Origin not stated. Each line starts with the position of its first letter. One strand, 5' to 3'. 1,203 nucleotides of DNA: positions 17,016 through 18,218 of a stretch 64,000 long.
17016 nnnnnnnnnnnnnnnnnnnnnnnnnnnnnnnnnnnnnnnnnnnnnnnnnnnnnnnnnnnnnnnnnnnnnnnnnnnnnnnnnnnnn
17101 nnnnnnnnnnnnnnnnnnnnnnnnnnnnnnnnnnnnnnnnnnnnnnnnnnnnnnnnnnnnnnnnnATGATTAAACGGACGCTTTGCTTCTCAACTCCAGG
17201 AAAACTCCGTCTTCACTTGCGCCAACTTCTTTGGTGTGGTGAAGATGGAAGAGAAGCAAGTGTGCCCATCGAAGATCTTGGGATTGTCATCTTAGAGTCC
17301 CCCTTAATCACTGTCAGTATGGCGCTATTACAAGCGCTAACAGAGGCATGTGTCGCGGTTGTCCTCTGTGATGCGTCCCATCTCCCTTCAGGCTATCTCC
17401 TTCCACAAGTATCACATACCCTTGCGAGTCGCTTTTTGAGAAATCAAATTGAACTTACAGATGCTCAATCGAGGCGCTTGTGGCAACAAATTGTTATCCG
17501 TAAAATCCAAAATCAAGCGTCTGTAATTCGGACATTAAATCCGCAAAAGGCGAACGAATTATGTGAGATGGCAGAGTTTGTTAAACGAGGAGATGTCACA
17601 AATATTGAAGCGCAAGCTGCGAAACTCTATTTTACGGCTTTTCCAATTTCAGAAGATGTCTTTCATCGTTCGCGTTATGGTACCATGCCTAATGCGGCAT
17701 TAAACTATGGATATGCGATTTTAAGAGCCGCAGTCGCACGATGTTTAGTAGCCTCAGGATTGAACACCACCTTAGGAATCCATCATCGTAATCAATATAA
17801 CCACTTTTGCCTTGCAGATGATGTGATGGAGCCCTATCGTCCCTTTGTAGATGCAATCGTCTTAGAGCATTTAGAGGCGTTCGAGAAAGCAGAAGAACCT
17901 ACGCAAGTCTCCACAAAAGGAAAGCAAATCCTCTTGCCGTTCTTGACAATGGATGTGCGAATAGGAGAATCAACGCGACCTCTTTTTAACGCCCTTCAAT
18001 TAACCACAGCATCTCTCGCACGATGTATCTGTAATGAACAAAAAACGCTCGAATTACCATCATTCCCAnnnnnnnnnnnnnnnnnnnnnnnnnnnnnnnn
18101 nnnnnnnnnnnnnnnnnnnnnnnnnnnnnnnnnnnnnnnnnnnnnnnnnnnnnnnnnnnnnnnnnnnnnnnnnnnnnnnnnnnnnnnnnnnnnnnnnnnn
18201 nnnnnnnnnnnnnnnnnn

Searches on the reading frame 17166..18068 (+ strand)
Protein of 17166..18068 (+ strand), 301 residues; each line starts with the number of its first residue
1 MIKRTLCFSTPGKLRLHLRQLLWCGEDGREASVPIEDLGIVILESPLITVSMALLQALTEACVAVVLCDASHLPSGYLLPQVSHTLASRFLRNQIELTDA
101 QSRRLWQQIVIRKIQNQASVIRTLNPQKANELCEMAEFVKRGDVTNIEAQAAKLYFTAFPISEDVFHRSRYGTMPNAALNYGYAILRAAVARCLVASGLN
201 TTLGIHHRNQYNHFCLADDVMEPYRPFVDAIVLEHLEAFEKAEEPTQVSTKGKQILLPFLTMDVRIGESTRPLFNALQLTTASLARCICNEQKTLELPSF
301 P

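Call 14: find_homologous_proteins(query=window:17166-18068:+, max_evalue=1e-20)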
Query window:17166-18068:+ (301 aa): 7812 proteins with E <= 1e-20 among 8000 candidates; the best 120 are listed.
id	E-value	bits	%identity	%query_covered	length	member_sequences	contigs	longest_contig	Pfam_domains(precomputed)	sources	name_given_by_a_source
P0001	1.2e-186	637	95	100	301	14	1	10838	PF01867.22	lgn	-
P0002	9.8e-178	608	90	100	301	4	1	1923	PF01867.22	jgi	jgi:CRISPR-associated protein Cas1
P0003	7.4e-177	605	90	100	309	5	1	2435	PF01867.22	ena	-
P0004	1.6e-174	597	88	100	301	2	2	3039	PF01867.22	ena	-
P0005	3.6e-168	576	86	100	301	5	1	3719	PF01867.22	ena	-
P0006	1.5e-157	541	80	100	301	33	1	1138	PF01867.22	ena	-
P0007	5.8e-156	536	79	100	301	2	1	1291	PF01867.22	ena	-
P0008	3.2e-155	534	79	100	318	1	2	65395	PF01867.22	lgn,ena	-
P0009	1.8e-152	525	88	87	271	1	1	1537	PF01867.22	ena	-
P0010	2.3e-123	429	66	100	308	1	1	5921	PF01867.22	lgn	-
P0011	2.0e-122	426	66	100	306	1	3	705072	PF01867.22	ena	-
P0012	2.0e-121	423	64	100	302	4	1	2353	PF01867.22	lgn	-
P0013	9.7e-121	421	64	100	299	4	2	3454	PF01867.22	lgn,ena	-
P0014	5.6e-119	415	63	99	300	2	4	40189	PF01867.22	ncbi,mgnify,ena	mgnify:CR=1 FL=1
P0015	3.1e-118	412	64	100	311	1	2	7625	PF01867.22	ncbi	-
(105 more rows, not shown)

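Call 15: find_encoding_contigs(protein=P0001, flank=6000, max_places=4)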
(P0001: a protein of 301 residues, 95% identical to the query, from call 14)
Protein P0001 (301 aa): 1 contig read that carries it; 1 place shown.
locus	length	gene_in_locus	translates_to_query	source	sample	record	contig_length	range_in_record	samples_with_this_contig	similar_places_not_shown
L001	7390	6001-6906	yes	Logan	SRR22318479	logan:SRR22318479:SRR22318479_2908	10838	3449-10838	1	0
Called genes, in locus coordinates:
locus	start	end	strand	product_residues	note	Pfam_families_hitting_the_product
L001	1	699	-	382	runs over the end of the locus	PF13439:Glyco_transf_4 (weak), PF13579:Glyco_trans_4_4, PF13692:Glyco_trans_1_4, PF13524:Glyco_trans_1_2 (weak)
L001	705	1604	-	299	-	PF00288:GHMP_kinases_N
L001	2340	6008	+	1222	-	PF18470:Cas9_a (weak), PF13395:HNH_4, PF18541:RuvC_III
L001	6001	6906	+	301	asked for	PF01867:Cas_Cas1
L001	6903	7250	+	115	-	PF20803:PaaX_M (weak), PF09827:CRISPR_Cas2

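Call 16: find_encoding_contigs(protein=P0008, flank=6000, max_places=4)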
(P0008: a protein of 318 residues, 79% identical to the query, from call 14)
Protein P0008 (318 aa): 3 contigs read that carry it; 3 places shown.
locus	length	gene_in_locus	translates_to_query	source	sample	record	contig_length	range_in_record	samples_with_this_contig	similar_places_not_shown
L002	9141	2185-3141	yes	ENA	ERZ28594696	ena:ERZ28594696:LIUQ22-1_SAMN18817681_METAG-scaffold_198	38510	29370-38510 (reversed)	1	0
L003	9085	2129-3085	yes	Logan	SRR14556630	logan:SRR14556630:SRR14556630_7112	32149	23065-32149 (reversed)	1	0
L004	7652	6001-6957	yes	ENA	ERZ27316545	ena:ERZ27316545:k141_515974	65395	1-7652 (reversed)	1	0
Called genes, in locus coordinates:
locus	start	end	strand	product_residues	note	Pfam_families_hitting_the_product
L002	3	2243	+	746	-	?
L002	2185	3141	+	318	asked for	PF01867:Cas_Cas1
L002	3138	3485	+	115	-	PF20803:PaaX_M (weak), PF09827:CRISPR_Cas2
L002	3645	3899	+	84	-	-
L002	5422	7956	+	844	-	PF00133:tRNA-synt_1, PF01406:tRNA-synt_1e (faint), PF09334:tRNA-synt_1g, PF13603:tRNA-synt_1_2, PF00133:tRNA-synt_1, PF08264:Anticodon_1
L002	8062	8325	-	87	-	PF12637:TSCPD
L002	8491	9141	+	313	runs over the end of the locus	PF01841:Transglut_core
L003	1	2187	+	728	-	?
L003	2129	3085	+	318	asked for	PF01867:Cas_Cas1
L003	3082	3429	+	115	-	PF20803:PaaX_M (weak), PF09827:CRISPR_Cas2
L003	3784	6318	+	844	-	PF00133:tRNA-synt_1, PF01406:tRNA-synt_1e (faint), PF09334:tRNA-synt_1g, PF13603:tRNA-synt_1_2, PF00133:tRNA-synt_1, PF08264:Anticodon_1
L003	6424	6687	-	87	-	PF12637:TSCPD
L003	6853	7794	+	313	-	PF01841:Transglut_core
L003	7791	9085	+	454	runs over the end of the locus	-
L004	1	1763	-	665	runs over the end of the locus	PF00456:Transketolase_N, PF00676:E1_dh (weak), PF02779:Transket_pyr, PF22613:Transketolase_C_1, PF02780:Transketolase_C (weak)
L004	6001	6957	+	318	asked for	PF01867:Cas_Cas1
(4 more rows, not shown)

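Call 23: find_related_loci(query=A1, collection=genome_contigs, flank=6000)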
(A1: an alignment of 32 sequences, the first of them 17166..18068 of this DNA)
Query A1 (301 aa) in genome_contigs; peptide patterns used: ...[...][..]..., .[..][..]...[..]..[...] (x = any residue, [..] = any of these).
600 stretches matched a pattern (row limit reached: there are more); 597 encode a relative of the query (tblastn E <= 1e-3); the best 80 are kept; 80 distinct loci.
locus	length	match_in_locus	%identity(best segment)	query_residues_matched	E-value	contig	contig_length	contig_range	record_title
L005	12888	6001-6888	49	1-300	1e-85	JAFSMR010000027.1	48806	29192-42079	MAG: Kiritimatiellae bacterium isolate RGIG3282 Goat_Reticulum-4__c241269, whole genome shotgun sequence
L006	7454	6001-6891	50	1-300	1e-85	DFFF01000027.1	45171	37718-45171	MAG TPA_asm: Verrucomicrobia bacterium UBA3783 UBA3783_contig_2570, whole genome shotgun sequence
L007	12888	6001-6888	48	1-300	5e-81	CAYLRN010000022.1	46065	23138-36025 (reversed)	MAG TPA_asm: uncultured Lentisphaeraceae bacterium isolate SRP225648_co1_977 genome assembly, contig: NODE_1394_length_4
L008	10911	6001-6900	47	1-298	1e-80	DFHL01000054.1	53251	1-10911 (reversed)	MAG TPA_asm: Bacteroidales bacterium UBA3724 UBA3724_contig_9497, whole genome shotgun sequence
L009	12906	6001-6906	44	1-300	6e-80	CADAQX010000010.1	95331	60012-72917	MAG: uncultured Bacteroidetes bacterium isolate RUG13549 genome assembly, contig: RUG13549_asm_10, whole genome shotgun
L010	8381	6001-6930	46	1-300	1e-79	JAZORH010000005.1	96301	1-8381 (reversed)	MAG: Candidatus Onthomorpha sp. isolate T1900045561_YK20190255.MAGScoT_cleanbin_000001 SGB_7907_k141_1603382, whole geno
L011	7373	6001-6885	47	1-300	2e-79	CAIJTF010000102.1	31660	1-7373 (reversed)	MAG: uncultured Flavobacteriales bacterium isolate Erken-D2_bin-0740 genome assembly, contig: bin-0740:102/119, whole ge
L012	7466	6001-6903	44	1-300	2e-77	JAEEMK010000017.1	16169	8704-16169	MAG: Bacteroidales bacterium isolate Tb.RUG.238 k141_1240048_flag=1_multi=132.4693_len=16169, whole genome shotgun seque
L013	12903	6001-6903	45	1-300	3e-77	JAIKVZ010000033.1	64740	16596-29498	MAG: Bacteroidales bacterium isolate RUI415 k141_868911_flag=0_multi=14.9957_len=64740, whole genome shotgun sequence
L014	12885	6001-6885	45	1-300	3e-77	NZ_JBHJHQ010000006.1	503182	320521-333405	Saccharicrinis sp. FJH62 FJH62_scaffold6, whole genome shotgun sequence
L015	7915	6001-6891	45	1-301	5e-77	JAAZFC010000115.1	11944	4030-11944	MAG: Fibrobacter sp. isolate AS10tlH2TH_155 300592_AS10, whole genome shotgun sequence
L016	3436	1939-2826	45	1-300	4e-77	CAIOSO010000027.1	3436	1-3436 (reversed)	MAG: uncultured Flavobacteriales bacterium isolate Kiruna_bin-11606 genome assembly, contig: bin-11606:027/191, whole ge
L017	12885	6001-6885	45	1-300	2e-76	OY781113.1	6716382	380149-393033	MAG: uncultured Draconibacterium sp. isolate abe71d63-47d4-46f6-900f-15657cc07270 genome assembly, chromosome: 1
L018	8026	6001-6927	46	1-300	1e-76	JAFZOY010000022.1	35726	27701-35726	MAG: Bacteroidales bacterium isolate RGIG7965 Water_buffalos_Rumen-1__c188593, whole genome shotgun sequence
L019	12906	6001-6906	43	1-300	1e-76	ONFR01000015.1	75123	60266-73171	uncultured Bacteroidales bacterium isolate RUG264 genome assembly, contig: scaffold_202, whole genome shotgun sequence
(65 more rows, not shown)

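Call 24: find_encoding_contigs(protein=P0005, flank=4000, max_places=5)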
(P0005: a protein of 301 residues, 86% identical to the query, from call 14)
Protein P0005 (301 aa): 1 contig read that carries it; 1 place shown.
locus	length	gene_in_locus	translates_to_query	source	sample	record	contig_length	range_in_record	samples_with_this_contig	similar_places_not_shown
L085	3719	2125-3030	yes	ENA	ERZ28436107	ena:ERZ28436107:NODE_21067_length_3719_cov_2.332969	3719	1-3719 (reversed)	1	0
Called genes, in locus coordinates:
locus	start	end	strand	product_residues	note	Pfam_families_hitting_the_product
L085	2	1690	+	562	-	?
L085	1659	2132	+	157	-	-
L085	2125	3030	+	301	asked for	PF01867:Cas_Cas1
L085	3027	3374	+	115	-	PF20803:PaaX_M (weak), PF09827:CRISPR_Cas2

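Call 25: find_encoding_contigs(protein=P0004, flank=4000, max_places=5)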
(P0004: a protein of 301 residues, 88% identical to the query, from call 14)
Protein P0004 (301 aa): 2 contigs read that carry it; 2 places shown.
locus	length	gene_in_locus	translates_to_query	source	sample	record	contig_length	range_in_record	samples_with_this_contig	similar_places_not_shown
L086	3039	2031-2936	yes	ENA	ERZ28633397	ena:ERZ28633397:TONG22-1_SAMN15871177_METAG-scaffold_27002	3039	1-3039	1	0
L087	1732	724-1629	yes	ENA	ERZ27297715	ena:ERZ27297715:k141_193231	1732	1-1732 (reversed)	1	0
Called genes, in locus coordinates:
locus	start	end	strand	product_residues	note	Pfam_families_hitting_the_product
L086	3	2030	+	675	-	?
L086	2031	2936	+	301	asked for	PF01867:Cas_Cas1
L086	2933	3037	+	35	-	?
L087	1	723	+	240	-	?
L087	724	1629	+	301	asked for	PF01867:Cas_Cas1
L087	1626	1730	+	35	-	?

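Call 26: find_encoding_contigs(protein=P0003, flank=4000, max_places=5)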
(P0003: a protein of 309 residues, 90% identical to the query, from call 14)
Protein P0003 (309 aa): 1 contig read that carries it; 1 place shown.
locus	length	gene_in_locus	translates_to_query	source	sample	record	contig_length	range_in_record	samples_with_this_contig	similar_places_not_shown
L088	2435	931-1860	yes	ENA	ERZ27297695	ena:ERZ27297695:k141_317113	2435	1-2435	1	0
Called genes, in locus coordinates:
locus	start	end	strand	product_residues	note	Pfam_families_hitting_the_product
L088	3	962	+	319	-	?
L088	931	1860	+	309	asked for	PF01867:Cas_Cas1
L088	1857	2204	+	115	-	PF20803:PaaX_M (weak), PF09827:CRISPR_Cas2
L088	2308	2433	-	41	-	?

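Call 84: search_protein_families(library=ncbifam, proteins=[window:17166-18068:+], max_evalue=0.00001)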
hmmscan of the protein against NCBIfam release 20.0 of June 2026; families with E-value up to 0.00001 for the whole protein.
window:17166-18068:+ (301 aa): 9 families
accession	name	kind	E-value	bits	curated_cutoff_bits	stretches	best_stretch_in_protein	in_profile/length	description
TIGR03639.1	cas1_NMENI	exception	2.6e-79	266.4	120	1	3-284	1-277/278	type II CRISPR-associated endonuclease Cas1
TIGR00287.1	cas1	equivalog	7.4e-28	97.6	71.7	1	8-256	4-281/327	CRISPR-associated endonuclease Cas1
TIGR04093.1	cas1_CYANO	exception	2.3e-17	62.9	385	1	28-237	30-257/334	type I-D CRISPR-associated endonuclease Cas1d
NF049935.1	cas4g_cas1g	exception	1.1e-16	60.4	560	1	25-239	237-471/546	CRISPR-associated endonuclease Cas4g/Cas1g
TIGR03640.1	cas1_DVULG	exception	4.1e-12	45.9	385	1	26-234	27-260/340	type I-C CRISPR-associated endonuclease Cas1c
TIGR04329.1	cas1_PREFRAN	exception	1.1e-10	41.1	300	1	104-234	106-248/317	type V CRISPR-associated endonuclease Cas1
TIGR03641.1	cas1_HMARI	exception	2.6e-10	40.1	304.1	1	10-234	7-244/324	type I-B CRISPR-associated endonuclease Cas1b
TIGR03983.1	cas1_MYXAN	equivalog_domain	1e-07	31.3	358.05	1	131-235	152-267/347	type I-MYXAN CRISPR-associated endonuclease Cas1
TIGR03638.1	cas1_ECOLI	exception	6e-06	25.7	215.6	0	8-105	15-109/269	type I-E CRISPR-associated endonuclease Cas1e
